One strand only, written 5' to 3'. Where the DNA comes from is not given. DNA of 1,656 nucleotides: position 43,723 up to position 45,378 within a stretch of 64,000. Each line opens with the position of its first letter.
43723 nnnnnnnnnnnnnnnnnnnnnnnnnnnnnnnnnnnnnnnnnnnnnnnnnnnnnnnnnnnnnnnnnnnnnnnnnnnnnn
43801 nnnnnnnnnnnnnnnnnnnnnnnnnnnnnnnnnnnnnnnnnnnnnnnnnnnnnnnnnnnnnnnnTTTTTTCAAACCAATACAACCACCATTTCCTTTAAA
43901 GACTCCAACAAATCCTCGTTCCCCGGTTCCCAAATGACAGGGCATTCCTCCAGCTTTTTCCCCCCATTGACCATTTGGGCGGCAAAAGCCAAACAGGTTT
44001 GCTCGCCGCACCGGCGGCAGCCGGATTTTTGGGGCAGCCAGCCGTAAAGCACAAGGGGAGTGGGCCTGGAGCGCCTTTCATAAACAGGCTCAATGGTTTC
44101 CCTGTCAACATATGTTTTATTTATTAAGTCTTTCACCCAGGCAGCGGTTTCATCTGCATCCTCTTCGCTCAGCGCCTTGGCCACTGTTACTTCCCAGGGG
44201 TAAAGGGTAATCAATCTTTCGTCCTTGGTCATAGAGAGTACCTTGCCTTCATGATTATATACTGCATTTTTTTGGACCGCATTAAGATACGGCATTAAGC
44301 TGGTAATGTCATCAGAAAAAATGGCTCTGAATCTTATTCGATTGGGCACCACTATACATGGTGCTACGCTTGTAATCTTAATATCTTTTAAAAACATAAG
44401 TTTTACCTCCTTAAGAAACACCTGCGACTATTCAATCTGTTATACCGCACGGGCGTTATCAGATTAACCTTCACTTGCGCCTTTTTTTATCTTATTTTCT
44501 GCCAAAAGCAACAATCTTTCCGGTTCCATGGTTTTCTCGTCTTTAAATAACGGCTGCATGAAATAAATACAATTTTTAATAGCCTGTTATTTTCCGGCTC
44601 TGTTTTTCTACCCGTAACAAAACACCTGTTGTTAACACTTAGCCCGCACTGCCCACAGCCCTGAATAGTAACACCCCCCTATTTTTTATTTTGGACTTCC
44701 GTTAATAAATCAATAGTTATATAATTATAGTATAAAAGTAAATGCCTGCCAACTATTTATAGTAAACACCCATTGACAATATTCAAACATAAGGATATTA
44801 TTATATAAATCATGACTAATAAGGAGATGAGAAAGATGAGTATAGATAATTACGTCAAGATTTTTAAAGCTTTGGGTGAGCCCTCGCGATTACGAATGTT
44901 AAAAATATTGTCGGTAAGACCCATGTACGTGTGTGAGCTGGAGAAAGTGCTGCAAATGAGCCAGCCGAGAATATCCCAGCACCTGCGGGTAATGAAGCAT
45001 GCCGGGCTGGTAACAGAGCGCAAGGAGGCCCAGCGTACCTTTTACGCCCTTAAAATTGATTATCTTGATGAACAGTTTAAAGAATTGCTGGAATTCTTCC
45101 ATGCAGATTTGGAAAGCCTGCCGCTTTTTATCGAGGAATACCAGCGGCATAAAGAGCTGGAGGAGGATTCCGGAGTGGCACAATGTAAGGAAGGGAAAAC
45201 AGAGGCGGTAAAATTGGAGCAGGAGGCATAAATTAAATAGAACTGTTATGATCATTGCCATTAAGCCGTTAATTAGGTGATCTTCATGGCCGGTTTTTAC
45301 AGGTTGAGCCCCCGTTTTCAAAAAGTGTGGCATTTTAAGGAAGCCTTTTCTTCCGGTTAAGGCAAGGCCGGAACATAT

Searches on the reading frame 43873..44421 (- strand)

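Call 9: search_protein_families(library=pfam, proteins=[window:43873-44421:-], max_evalue=0.01)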
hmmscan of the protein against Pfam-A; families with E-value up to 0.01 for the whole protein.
window:43873-44421:- (183 aa): 1 family
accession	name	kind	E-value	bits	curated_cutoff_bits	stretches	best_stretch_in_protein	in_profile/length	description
PF04060.18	FeS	-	1.3e-10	41.3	23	1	132-162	3-33/33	Putative Fe-S cluster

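Call 10: search_protein_families(library=ncbifam, proteins=[window:43873-44421:-], max_evalue=0.01)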
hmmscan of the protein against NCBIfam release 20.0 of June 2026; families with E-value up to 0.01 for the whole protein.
window:43873-44421:- (183 aa): 4 families
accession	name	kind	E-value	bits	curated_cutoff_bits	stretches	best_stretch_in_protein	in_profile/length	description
NF003195.0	PRK04165.1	equivalog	3.8e-11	42.5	306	1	121-175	4-57/450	acetyl-CoA decarbonylase/synthase complex subunit gamma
TIGR01944.1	rnfB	subfamily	0.00062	19.4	68.7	1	129-180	44-89/190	RnfABCDGE type electron transport complex subunit B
NF006446.0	PRK08764.1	equivalog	0.0032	17.4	220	1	129-171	16-57/139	Rnf electron transport complex subunit RnfB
NF005415.0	PRK06991.1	equivalog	0.0055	16.4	281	1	129-176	15-57/284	electron transport complex subunit RsxB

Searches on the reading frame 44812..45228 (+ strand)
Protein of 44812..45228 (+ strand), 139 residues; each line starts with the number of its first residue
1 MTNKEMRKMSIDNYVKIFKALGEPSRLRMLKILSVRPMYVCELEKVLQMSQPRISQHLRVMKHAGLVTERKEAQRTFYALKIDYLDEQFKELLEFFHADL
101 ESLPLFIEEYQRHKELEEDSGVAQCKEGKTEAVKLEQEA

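Call 9: search_protein_families(library=pfam, proteins=[window:44812-45228:+], max_evalue=0.01)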
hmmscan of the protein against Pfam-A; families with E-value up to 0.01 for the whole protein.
window:44812-45228:+ (139 aa): 5 families
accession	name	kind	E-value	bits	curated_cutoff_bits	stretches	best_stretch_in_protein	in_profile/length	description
PF01022.26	HTH_5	-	1e-15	57.8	22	1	24-68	2-46/47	Bacterial regulatory protein, arsR family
PF12840.13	HTH_20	-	5.2e-08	33.2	27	1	21-70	1-51/51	Helix-turn-helix domain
PF12802.13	MarR_2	-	0.00083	19.9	27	1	26-71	7-54/61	MarR family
PF01978.25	TrmB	-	0.0024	18.2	25.6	1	31-80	16-65/68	Sugar-specific transcriptional regulator TrmB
PF13601.12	HTH_34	-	0.0051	17.4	27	0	26-74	2-51/80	Winged helix DNA-binding domain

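Call 10: search_protein_families(library=ncbifam, proteins=[window:44812-45228:+], max_evalue=0.01)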
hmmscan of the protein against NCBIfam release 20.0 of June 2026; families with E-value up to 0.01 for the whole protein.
window:44812-45228:+ (139 aa): 12 families
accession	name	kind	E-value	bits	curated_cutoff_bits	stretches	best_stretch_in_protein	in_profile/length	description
NF033788.1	HTH_metalloreg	subfamily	2.4e-25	88.1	55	1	15-85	2-73/77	metalloregulator ArsR/SmtB family transcription factor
NF033789.1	repress_SdpR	subfamily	1.9e-17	62.9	100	1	17-94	1-78/79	autorepressor SdpR family transcription factor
NF040642.1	sulf_sens_BigR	equivalog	1.7e-12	47.2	155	1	14-92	10-88/95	sulfite-sensing transcriptional repressor BigR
NF007528.0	PRK10141.1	subfamily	9.1e-11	41.7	97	1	14-80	6-73/117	metalloregulator ArsR/SmtB family transcription factor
NF047906.1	CdPbTransRegCmtR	equivalog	3.8e-10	39.6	150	1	14-96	11-93/104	Cd(II)/Pb(II)-sensing metalloregulatory transcriptional regulator CmtR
NF053602.1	Phr_regulator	exception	1e-09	38.2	320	1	16-72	4-60/191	heat shock transcription regulator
NF045707.1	Dbac_1936_reg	equivalog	1.9e-08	34.2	115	1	13-81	6-74/99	ArsR/SmtB-type metalloregulator TsoR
NF041413.1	ArsR_Rv2640c_fam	equivalog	1.7e-07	31.7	155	1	18-86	36-107/118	Rv2640c family ArsR-like transcriptional regulator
NF052532.1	TransRegPagRBaca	equivalog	1.1e-06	28.7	170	1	2-73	5-77/99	transcriptional repressor PagR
NF053755.1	MsvR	equivalog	2.9e-05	23.9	220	1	18-85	7-77/236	transcriptional factor MsvR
NF040939.2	trans_reg_lrs14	equivalog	0.00056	19.9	90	1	6-84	4-83/103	Lrs14 family HTH-type transcriptional regulator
NF004170.0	PRK05638.1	equivalog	0.0012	17.5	421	1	25-80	372-430/442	threonine synthase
